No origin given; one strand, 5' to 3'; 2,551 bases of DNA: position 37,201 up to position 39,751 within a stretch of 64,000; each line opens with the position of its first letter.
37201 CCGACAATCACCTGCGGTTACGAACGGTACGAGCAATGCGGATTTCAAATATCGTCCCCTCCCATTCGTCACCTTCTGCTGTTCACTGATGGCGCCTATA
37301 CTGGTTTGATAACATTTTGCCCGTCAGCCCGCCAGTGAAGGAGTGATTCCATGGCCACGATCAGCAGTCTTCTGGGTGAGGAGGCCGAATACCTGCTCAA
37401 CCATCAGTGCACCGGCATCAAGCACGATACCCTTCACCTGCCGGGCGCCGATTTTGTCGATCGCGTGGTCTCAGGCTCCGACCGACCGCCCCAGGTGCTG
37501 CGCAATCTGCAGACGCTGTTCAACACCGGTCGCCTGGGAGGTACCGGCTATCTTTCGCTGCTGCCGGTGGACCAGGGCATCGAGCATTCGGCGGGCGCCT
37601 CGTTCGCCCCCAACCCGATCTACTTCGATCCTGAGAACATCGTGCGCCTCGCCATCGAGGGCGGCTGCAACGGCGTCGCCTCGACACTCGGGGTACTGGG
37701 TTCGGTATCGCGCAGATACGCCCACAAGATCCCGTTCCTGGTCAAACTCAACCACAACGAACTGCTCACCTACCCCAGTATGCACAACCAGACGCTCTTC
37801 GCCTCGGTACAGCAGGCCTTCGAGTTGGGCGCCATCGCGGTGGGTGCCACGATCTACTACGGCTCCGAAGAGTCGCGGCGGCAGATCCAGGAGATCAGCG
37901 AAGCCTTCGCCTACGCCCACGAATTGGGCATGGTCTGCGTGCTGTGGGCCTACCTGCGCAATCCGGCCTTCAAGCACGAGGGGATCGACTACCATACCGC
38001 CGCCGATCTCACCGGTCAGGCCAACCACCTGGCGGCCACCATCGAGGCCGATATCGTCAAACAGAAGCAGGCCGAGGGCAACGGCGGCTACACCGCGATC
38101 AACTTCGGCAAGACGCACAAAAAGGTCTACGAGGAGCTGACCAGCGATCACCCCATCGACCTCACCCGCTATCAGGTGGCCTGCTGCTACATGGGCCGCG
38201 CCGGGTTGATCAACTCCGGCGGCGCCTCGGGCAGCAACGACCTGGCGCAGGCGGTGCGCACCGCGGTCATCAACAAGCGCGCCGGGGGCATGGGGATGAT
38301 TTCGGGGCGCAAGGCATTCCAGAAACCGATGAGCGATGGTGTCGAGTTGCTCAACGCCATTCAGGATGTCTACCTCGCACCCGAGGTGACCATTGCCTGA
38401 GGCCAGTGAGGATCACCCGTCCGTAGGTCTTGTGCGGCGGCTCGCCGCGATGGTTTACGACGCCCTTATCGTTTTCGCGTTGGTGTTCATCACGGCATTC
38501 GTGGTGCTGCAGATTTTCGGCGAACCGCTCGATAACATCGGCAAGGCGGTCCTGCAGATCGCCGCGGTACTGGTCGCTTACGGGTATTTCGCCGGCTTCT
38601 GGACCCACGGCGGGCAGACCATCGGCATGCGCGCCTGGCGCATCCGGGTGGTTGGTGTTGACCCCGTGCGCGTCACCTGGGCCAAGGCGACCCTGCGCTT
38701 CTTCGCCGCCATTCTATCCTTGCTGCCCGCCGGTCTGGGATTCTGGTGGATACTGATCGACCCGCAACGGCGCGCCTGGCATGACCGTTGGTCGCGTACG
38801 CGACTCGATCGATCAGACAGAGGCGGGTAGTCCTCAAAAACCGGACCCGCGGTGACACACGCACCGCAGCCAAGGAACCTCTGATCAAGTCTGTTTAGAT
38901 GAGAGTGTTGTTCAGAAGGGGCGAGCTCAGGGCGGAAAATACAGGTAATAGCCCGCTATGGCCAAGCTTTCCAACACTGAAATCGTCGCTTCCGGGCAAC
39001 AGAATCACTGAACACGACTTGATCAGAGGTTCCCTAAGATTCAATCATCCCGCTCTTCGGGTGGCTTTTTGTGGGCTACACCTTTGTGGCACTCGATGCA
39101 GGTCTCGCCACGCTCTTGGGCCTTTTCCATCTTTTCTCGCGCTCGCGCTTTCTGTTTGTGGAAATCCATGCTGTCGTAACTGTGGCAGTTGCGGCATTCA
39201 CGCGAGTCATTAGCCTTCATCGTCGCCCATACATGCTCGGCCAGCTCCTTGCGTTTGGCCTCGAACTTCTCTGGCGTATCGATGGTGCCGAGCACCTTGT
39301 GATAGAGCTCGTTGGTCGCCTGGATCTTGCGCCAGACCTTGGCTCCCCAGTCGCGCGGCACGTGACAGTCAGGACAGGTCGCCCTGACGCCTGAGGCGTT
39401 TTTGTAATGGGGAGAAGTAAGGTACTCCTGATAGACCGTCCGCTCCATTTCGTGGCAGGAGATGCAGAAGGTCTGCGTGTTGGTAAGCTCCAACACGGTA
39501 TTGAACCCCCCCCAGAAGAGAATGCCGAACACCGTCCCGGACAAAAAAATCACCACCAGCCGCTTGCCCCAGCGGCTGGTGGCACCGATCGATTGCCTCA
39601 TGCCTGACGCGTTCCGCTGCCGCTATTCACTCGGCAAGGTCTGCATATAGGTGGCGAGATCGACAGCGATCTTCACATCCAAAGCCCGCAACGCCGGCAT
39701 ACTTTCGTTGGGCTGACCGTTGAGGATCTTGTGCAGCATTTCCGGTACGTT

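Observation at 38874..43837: Two inverted 160-bp MITE-like elements with perfect 18-bp TIRs bracket a 4.6-kb regulatory/cytochrome module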

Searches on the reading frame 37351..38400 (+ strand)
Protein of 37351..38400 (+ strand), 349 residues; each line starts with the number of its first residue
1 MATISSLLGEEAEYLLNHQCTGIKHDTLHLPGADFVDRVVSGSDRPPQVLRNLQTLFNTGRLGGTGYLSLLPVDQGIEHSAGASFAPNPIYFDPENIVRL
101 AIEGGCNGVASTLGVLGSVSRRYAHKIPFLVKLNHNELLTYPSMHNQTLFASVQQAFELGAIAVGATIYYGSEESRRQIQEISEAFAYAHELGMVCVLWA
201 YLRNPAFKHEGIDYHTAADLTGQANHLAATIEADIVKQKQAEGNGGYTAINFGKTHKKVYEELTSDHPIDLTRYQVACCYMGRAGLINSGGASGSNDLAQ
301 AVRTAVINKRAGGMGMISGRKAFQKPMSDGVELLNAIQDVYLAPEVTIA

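Call 7: search_protein_families(library=pfam, proteins=[window:37351-38400:+])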
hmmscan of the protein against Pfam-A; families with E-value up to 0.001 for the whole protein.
window:37351-38400:+ (349 aa): 1 family
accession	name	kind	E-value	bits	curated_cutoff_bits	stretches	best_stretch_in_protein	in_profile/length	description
PF01791.15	DeoC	-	7.9e-65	219.1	23.8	1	69-325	2-229/229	DeoC/LacD family aldolase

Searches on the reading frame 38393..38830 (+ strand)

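Call 7: search_protein_families(library=pfam, proteins=[window:38393-38830:+])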
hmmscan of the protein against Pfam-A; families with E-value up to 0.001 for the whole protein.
window:38393-38830:+ (145 aa): 1 family
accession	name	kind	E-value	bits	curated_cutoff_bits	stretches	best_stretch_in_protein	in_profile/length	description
PF06271.18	RDD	-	4.7e-25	88.9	24.1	1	12-134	3-136/137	RDD family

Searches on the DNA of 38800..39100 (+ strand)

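Call 21: search_rna_families(source=window, start=38800, end=39100, threshold=evalue, max_evalue=10)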
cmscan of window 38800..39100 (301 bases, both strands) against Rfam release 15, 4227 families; matches with E-value up to 10: 0.
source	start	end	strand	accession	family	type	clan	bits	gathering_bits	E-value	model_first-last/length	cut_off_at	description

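Call 24: search_dna_similar(query=window:38870-39037:+, collection=plasmids, mode=distant, max_evalue=10, max_rows=30)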
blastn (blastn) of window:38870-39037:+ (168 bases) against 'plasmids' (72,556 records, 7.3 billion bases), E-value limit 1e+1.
Records with a match: 5; places in all: 6; records where one place covers at least 80% of the query: 0.
Best place of each record, by identity: 90-95% 1; 80-90% 4.
By first word of the organism name: Roseibium 3; Paludisphaera 1; Xanthomonas 1.
By predicted mobility (MOB-suite, as given by PLSDB): mobilizable 3; non-mobilizable 2.
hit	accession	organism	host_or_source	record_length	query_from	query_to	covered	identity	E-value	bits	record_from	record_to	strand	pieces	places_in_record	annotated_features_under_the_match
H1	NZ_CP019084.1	Paludisphaera borealis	-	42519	91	122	19%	87.5%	5e-1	41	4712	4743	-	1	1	none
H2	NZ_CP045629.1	Roseibium aggregatum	-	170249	28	55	17%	89.3%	6e+0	38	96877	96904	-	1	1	heavy metal translocating P-type ATPase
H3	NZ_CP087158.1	Roseibium aggregatum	cell culture,seawater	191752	28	55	17%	89.3%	6e+0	38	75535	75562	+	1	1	heavy metal translocating P-type ATPase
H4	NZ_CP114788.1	Roseibium sp. Sym1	Symbiodiniaceae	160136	28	55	17%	89.3%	6e+0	38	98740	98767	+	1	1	heavy metal translocating P-type ATPase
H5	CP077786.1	Xanthomonas perforans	"Ipomoea aquatic",cell culture,diseased ...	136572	144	168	15%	92.0%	6e+0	37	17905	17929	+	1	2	record has no annotation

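Call 25: get_annotated_region(hit=H5, flank=3000)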
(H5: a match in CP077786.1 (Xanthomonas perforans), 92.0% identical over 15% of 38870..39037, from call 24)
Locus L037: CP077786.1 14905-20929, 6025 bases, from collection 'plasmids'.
description: Xanthomonas perforans strain TC2-1 plasmid unnamed1, complete sequence
organism: Xanthomonas perforans (NCBI taxid 442694)
taxonomy: Bacteria; Pseudomonadota; Gammaproteobacteria; Lysobacterales; Lysobacteraceae; Xanthomonas; Xanthomonas perforans
host: -; source: "Ipomoea aquatic",cell culture,diseased leaves; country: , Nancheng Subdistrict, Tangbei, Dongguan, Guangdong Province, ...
typing (MOB-suite, as given by PLSDB): non-mobilizable; replicon rep_cluster_429
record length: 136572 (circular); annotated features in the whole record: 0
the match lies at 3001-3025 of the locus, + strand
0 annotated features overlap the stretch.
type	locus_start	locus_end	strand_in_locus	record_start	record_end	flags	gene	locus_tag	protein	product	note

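Call 29: search_dna_similar(query=L037:2860-3035:+, collection=plasmids, mode=distant, max_evalue=0.01, max_rows=30, rows=spread)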
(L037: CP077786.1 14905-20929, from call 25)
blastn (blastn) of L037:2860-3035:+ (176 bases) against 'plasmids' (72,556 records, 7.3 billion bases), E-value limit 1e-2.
Records with a match: 2; places in all: 12; records where one place covers at least 80% of the query: 1.
Best place of each record, by identity: >=99% 1; 80-90% 1.
By first word of the organism name: Xanthomonas 2.
By predicted mobility (MOB-suite, as given by PLSDB): non-mobilizable 2.
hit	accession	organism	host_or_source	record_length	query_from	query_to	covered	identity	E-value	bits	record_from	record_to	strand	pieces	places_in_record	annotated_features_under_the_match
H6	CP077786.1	Xanthomonas perforans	"Ipomoea aquatic",cell culture,diseased ...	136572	1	176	100%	100.0%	1e-84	318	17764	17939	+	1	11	record has no annotation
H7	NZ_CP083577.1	Xanthomonas phaseoli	Manihot esculenta Crantz,single ...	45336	62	166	60%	86.7%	4e-27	127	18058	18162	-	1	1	phosphatidylserine/phosphatidylglycerophosphate/ cardiolipin synthase ...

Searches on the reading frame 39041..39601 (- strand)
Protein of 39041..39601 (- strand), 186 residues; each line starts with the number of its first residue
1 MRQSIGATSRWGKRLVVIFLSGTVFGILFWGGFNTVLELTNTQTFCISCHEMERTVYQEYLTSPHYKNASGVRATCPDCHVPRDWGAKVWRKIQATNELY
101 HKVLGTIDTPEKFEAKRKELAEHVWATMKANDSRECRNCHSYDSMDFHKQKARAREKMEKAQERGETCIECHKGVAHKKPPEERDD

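Call 7: search_protein_families(library=pfam, proteins=[window:39041-39601:-])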
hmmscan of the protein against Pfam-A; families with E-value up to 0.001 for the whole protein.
window:39041-39601:- (186 aa): 6 families
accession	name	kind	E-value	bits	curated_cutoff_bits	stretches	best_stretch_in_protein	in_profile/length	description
PF03264.19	Cytochrom_NNT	-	9.1e-76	253.9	24.1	1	14-180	7-172/174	NapC/NirT cytochrome c family, N-terminal region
PF14522.11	Cytochrome_C7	-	1.6e-06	28.3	24.8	1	132-178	12-54/67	Cytochrome c7 and related cytochrome c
PF22113.1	Mtrc-MtrF_II-IV_dom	-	1.7e-06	28.1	30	1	44-176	7-131/176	Outer membrane cytochrome MtrC/MtrF-like, domains II/IV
PF14537.11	Cytochrom_c3_2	-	1.6e-05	25.7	25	0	41-81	24-65/79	Cytochrome c3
PF24860.1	FdhE_C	-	0.00064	20.3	27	0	136-173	3-39/82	FdhE, C-terminal domain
PF09699.15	Paired_CXXCH_1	-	0.00089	19.3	20.6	0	133-175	6-39/41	Doubled CXXCH motif (Paired_CXXCH_1)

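Call 34: find_encoding_contigs(protein=window:39041-39601:-, flank=10000, max_places=6)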
Protein window:39041-39601:- (186 aa): 23 contigs read that carry it; 6 places shown.
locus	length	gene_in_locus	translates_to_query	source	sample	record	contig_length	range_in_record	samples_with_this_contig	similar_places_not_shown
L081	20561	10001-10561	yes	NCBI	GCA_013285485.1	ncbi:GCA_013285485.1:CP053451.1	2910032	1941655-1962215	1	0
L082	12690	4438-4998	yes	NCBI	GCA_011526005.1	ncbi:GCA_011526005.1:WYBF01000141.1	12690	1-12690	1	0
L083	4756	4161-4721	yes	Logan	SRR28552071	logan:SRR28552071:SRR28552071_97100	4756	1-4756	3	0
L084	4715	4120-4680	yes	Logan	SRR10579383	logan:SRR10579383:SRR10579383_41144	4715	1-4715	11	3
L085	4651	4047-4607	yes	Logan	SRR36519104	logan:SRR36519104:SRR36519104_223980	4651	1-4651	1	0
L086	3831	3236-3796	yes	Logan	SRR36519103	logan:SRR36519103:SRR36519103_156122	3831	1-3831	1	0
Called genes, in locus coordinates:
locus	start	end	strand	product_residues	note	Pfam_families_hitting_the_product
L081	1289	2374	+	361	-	PF03739:LptF_LptG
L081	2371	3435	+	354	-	PF03739:LptF_LptG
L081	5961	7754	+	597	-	PF14827:dCache_3, PF00512:HisKA, PF02518:HATPase_c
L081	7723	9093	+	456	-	PF00072:Response_reg, PF00158:Sigma54_activat, PF14532:Sigma54_activ_2, PF00004:AAA, PF07728:AAA_5, PF25601:AAA_lid_14, PF02954:HTH_8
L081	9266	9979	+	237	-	PF00034:Cytochrom_C (faint), PF13442:Cytochrome_CBB3 (weak)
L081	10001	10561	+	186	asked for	PF03264:Cytochrom_NNT, PF14522:Cytochrome_C7 (faint), PF14537:Cytochrom_c3_2 (faint), PF22113:Mtrc-MtrF_II-IV_dom (weak)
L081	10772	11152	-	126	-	PF06271:RDD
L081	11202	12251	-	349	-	PF01791:DeoC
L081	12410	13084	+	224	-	-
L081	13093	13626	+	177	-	PF08534:Redoxin, PF00578:AhpC-TSA, PF00085:Thioredoxin, PF13098:Thioredoxin_2, PF13905:Thioredoxin_8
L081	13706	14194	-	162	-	PF04214:DUF411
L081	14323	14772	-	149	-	PF00582:Usp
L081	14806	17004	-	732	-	PF06808:DctM, PF11874:DUF3394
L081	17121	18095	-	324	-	PF16868:NMT1_3, PF09084:NMT1, PF12974:Phosphonate-bd (weak)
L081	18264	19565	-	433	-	PF00155:Aminotran_1_2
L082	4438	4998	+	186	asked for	PF03264:Cytochrom_NNT, PF14522:Cytochrome_C7 (faint), PF14537:Cytochrom_c3_2 (faint), PF22113:Mtrc-MtrF_II-IV_dom (weak)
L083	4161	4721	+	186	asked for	PF03264:Cytochrom_NNT, PF14522:Cytochrome_C7 (faint), PF14537:Cytochrom_c3_2 (faint), PF22113:Mtrc-MtrF_II-IV_dom (weak)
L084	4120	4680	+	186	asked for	PF03264:Cytochrom_NNT, PF14522:Cytochrome_C7 (faint), PF14537:Cytochrom_c3_2 (faint), PF22113:Mtrc-MtrF_II-IV_dom (weak)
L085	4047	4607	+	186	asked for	PF03264:Cytochrom_NNT, PF14522:Cytochrome_C7 (faint), PF14537:Cytochrom_c3_2 (faint), PF22113:Mtrc-MtrF_II-IV_dom (weak)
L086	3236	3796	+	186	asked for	PF03264:Cytochrom_NNT, PF14522:Cytochrome_C7 (faint), PF14537:Cytochrom_c3_2 (faint), PF22113:Mtrc-MtrF_II-IV_dom (weak)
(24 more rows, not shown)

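Call 50: find_homologous_proteins(query=window:39041-39601:-, max_evalue=1e-40)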
Query window:39041-39601:- (186 aa): 7961 proteins with E <= 1e-40 among 8000 candidates; the best 120 are listed.
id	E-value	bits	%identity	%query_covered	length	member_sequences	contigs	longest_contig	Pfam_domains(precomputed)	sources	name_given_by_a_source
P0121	1.8e-126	437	99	100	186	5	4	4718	PF14537.12,PF03264.20,PF14522.12,PF22113.2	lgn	-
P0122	1.7e-87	310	72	94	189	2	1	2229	PF14537.12,PF03264.20,PF14522.12,PF22113.2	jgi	-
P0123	3.4e-86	306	74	92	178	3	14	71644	PF14537.12,PF03264.20,PF14522.12,PF22113.2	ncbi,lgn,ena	-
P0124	5.2e-86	305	70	100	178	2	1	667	PF03264.20,PF14522.12,PF22113.2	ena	-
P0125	1.8e-85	304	73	95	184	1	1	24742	PF09699.16,PF14537.12,PF03264.20,PF22113.2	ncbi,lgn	-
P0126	3.3e-85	303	70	94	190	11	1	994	PF14537.12,PF03264.20,PF14522.12,PF22113.2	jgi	jgi:cytochrome c-type protein NapC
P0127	3.7e-85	303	74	90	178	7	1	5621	PF03264.20,PF14522.12,PF22113.2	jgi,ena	jgi:nitrate/TMAO reductase-like tetraheme cytochrome c subunit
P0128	4.1e-85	302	79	83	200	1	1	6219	PF03264.20,PF22113.2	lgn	-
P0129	7.3e-85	302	71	98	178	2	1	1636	PF14537.12,PF03264.20,PF02085.22,PF14522.12,PF22113.2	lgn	-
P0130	8.4e-85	301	71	94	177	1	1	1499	PF03264.20,PF14522.12,PF22113.2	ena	-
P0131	1.2e-84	301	70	94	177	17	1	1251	PF14537.12,PF03264.20,PF14522.12,PF22113.2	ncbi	-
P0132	1.4e-84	301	73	95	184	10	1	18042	PF14537.12,PF03264.20,PF02085.22,PF14522.12,PF22113.2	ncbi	-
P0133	3.3e-84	299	70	96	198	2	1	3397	PF14537.12,PF03264.20,PF14522.12,PF22113.2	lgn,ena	-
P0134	5.9e-84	299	71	96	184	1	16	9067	PF14537.12,PF03264.20,PF02085.22,PF22113.2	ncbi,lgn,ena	-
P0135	1.0e-83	298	71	93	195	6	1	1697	PF14537.12,PF03264.20,PF02085.22,PF14522.12,PF22113.2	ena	-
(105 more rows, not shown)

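Call 51: find_encoding_contigs(protein=P0123, flank=8000, max_places=2)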
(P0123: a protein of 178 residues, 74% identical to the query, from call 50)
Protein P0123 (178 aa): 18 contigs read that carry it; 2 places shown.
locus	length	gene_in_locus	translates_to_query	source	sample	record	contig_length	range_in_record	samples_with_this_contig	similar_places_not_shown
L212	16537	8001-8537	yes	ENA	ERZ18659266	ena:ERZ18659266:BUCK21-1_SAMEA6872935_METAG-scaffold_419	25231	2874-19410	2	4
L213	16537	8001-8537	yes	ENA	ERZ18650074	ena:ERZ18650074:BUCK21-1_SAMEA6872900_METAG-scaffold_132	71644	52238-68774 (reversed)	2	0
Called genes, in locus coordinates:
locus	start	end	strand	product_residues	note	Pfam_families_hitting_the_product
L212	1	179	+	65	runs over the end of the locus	-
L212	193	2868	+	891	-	PF00512:HisKA, PF02518:HATPase_c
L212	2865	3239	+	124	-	PF00072:Response_reg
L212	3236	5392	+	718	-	PF00929:RNase_T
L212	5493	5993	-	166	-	PF01322:Cytochrom_C_2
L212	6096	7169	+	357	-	PF08238:Sel1 (faint), PF01464:SLT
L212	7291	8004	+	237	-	PF00034:Cytochrom_C (faint), PF13442:Cytochrome_CBB3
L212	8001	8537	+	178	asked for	PF03264:Cytochrom_NNT, PF14522:Cytochrome_C7 (faint), PF14537:Cytochrom_c3_2 (faint), PF22113:Mtrc-MtrF_II-IV_dom (faint)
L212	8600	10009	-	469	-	PF08448:PAS_4 (weak), PF00512:HisKA, PF02518:HATPase_c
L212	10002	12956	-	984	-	PF01339:CheB_methylest, PF03705:CheR_N, PF01739:CheR, PF13596:PAS_10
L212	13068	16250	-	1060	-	PF12838:Fer4_7, PF13484:Fer4_16 (weak), PF22290:DmmA-like_N (faint)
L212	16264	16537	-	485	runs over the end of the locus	PF00571:CBS, PF03445:DUF294, PF10335:DUF294_C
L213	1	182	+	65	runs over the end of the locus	-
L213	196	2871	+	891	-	PF00512:HisKA, PF02518:HATPase_c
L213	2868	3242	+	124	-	PF00072:Response_reg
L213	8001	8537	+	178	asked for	PF03264:Cytochrom_NNT, PF14522:Cytochrome_C7 (faint), PF14537:Cytochrom_c3_2 (faint), PF22113:Mtrc-MtrF_II-IV_dom (faint)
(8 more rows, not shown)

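Call 52: find_encoding_contigs(protein=P0125, flank=8000, max_places=2)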
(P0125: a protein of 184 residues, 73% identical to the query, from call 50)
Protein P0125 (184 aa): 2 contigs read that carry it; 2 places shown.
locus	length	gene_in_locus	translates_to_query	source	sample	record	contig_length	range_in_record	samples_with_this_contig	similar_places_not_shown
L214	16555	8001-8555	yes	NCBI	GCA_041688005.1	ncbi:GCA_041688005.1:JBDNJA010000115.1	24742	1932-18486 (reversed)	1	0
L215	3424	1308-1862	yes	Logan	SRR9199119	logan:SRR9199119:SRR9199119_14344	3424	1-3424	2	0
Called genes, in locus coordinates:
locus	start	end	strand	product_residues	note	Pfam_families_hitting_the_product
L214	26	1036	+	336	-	PF02615:Ldh_2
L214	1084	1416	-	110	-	PF05437:AzlD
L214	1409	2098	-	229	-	PF03591:AzlC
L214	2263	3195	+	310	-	PF19795:DUF6279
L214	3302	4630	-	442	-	PF03972:MmgE_PrpD_N, PF19305:MmgE_PrpD_C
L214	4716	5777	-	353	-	PF01212:Beta_elim_lyase, PF00266:Aminotran_5 (weak)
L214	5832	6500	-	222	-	-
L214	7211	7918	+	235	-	PF00034:Cytochrom_C (faint), PF13442:Cytochrome_CBB3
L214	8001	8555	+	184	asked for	PF03264:Cytochrom_NNT, PF09699:Paired_CXXCH_1 (faint), PF14537:Cytochrom_c3_2 (faint), PF22113:Mtrc-MtrF_II-IV_dom (weak)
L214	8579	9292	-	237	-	PF05378:Hydant_A_N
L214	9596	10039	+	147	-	PF07308:DUF1456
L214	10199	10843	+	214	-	PF02798:GST_N, PF13409:GST_N_2, PF13417:GST_N_3, PF14497:GST_C_3 (weak)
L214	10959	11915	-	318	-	PF00892:EamA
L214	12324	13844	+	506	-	PF00171:Aldedh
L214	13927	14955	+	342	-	PF02696:SelO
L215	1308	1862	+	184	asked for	PF03264:Cytochrom_NNT, PF09699:Paired_CXXCH_1 (faint), PF14537:Cytochrom_c3_2 (faint), PF22113:Mtrc-MtrF_II-IV_dom (weak)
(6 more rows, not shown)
